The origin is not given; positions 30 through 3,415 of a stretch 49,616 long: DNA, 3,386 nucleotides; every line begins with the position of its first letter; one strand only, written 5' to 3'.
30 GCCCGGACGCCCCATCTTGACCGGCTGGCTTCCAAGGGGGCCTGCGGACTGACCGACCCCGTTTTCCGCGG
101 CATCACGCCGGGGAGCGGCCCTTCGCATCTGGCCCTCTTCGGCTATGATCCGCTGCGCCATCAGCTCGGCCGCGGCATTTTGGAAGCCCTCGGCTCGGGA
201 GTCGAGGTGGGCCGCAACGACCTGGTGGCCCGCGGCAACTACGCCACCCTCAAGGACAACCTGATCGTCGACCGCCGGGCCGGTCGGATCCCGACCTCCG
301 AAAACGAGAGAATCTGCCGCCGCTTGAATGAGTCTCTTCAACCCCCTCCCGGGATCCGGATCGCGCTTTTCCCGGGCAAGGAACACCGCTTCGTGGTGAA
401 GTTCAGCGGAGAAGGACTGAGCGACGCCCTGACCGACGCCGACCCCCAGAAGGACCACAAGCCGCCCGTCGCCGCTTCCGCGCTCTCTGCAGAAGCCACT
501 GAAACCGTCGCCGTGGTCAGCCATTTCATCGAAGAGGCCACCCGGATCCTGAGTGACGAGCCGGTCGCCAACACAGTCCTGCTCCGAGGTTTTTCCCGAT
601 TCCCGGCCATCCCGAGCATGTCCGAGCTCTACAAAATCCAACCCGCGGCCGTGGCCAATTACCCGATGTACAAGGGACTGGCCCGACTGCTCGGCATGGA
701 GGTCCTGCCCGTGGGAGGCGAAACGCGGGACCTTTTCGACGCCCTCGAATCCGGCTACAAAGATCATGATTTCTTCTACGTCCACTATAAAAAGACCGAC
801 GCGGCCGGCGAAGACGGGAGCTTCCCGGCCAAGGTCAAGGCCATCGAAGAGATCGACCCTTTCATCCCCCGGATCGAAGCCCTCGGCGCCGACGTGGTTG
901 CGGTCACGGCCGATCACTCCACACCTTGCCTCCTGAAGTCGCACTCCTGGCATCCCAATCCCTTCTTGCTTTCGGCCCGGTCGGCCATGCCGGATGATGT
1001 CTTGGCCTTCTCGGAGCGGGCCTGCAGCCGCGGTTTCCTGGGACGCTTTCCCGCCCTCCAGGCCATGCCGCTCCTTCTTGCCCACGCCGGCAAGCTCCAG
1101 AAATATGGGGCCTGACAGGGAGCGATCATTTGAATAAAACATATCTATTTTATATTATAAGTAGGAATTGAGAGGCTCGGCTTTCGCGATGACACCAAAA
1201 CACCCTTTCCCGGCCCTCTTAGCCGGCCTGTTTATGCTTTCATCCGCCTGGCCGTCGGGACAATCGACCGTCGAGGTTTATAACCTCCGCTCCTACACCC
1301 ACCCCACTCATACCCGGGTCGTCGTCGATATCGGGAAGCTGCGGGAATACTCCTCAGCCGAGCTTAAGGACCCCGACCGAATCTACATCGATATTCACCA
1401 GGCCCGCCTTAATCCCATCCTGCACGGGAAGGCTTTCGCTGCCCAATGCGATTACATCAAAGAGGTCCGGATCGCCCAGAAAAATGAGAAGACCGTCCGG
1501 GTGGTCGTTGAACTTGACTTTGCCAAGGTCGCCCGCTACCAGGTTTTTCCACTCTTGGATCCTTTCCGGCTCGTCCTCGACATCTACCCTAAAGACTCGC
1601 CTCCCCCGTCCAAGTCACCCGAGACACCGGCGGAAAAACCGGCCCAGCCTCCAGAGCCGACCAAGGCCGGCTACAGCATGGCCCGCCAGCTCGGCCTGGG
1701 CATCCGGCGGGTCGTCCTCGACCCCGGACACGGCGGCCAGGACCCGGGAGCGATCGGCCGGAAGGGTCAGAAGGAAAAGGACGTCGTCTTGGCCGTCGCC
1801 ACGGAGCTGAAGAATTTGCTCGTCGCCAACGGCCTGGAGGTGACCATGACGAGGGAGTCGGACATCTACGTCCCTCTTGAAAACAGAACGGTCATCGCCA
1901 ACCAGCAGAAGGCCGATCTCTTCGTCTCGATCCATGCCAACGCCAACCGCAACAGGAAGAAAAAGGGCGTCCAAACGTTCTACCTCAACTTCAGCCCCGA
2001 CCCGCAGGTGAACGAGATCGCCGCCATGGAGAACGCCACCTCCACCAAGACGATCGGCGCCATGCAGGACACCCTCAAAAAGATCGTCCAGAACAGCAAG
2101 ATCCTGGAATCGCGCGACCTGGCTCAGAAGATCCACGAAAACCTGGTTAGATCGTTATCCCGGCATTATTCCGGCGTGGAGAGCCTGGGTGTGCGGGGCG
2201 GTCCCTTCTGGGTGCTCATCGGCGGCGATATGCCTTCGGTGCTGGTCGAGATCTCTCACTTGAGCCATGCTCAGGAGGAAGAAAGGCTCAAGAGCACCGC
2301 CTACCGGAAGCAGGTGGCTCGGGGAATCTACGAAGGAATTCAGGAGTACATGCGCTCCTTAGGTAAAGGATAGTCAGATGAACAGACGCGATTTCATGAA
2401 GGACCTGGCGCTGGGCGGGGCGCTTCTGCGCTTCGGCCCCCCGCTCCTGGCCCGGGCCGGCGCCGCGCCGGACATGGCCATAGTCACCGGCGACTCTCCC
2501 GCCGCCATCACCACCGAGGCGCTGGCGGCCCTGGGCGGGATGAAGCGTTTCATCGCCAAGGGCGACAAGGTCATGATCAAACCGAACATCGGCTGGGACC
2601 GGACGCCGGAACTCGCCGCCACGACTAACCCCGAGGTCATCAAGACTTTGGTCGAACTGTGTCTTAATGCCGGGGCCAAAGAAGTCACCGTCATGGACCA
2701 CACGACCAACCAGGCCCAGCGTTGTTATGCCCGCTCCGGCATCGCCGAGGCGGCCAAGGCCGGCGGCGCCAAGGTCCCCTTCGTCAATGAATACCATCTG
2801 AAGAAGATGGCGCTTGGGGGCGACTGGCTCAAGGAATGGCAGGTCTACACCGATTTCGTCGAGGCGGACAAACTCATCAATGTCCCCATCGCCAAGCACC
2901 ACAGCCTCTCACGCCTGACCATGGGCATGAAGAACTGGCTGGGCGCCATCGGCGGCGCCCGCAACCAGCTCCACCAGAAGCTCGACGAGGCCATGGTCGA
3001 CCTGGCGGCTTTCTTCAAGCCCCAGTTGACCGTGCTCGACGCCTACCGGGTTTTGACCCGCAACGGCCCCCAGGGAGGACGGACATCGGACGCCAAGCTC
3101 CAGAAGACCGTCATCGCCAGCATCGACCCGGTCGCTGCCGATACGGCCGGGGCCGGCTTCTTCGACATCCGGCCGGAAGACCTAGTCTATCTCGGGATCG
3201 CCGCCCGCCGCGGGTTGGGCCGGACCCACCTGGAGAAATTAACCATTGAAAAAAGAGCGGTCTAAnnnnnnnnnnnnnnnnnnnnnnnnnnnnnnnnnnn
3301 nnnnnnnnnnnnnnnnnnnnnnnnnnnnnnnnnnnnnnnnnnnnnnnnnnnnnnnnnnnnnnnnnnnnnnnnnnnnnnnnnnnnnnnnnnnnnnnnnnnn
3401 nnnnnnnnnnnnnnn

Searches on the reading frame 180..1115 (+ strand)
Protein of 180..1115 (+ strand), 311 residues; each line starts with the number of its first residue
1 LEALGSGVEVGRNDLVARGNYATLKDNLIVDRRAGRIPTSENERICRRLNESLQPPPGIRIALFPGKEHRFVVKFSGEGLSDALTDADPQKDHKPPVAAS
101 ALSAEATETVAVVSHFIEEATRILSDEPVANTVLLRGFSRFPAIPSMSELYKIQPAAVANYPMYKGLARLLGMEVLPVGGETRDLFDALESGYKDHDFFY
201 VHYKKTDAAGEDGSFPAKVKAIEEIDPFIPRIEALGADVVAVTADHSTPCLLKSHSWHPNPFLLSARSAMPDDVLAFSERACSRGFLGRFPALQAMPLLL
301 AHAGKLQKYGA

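Call 74: search_protein_families(library=pfam, proteins=[window:180-1115:+], max_evalue=0.00001)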
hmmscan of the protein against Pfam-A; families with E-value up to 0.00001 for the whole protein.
window:180-1115:+ (311 aa): 2 families
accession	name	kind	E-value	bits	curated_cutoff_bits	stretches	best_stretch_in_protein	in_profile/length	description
PF10143.14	PhosphMutase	-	1.9e-25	90.1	21.5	1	1-129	42-169/170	2,3-bisphosphoglycerate-independent phosphoglycerate mutase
PF01676.23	Metalloenzyme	-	1.6e-21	77.4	24.3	1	120-300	61-250/252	Metalloenzyme superfamily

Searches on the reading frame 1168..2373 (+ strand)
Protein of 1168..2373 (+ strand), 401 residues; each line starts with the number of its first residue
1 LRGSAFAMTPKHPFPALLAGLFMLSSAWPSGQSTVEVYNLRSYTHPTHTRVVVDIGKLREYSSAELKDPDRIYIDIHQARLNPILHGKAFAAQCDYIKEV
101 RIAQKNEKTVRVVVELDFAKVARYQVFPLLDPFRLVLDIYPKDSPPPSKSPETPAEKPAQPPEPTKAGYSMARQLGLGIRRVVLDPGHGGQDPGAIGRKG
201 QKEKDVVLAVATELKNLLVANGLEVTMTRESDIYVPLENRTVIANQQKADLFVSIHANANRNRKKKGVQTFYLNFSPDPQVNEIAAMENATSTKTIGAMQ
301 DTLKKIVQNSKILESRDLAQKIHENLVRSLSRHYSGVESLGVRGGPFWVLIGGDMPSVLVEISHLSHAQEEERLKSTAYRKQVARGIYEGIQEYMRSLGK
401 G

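Call 74: search_protein_families(library=pfam, proteins=[window:1168-2373:+], max_evalue=0.00001)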
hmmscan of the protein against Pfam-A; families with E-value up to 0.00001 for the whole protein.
window:1168-2373:+ (401 aa): 2 families
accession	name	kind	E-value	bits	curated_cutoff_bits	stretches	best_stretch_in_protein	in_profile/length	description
PF01520.23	Amidase_3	-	1.7e-52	178.4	27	1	182-392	1-173/174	N-acetylmuramoyl-L-alanine amidase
PF11741.13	AMIN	-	5.2e-11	43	20.5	1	46-132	8-94/101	AMIN domain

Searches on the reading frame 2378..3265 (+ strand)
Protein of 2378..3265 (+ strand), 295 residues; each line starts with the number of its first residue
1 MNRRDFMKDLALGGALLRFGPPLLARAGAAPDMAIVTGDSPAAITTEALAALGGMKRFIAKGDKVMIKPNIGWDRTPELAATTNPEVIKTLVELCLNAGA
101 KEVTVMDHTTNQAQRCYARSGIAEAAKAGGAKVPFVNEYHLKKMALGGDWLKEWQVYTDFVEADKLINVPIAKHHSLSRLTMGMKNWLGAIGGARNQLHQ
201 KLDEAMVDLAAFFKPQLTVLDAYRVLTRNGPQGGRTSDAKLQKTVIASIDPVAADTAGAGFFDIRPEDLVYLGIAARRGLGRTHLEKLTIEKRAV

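Call 74: search_protein_families(library=pfam, proteins=[window:2378-3265:+], max_evalue=0.00001)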
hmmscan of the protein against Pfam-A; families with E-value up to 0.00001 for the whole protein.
window:2378-3265:+ (295 aa): 1 family
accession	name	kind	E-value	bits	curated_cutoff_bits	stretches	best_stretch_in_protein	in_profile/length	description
PF04015.17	DUF362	-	1.1e-52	179.4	24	1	65-259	1-199/200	Domain of unknown function (DUF362)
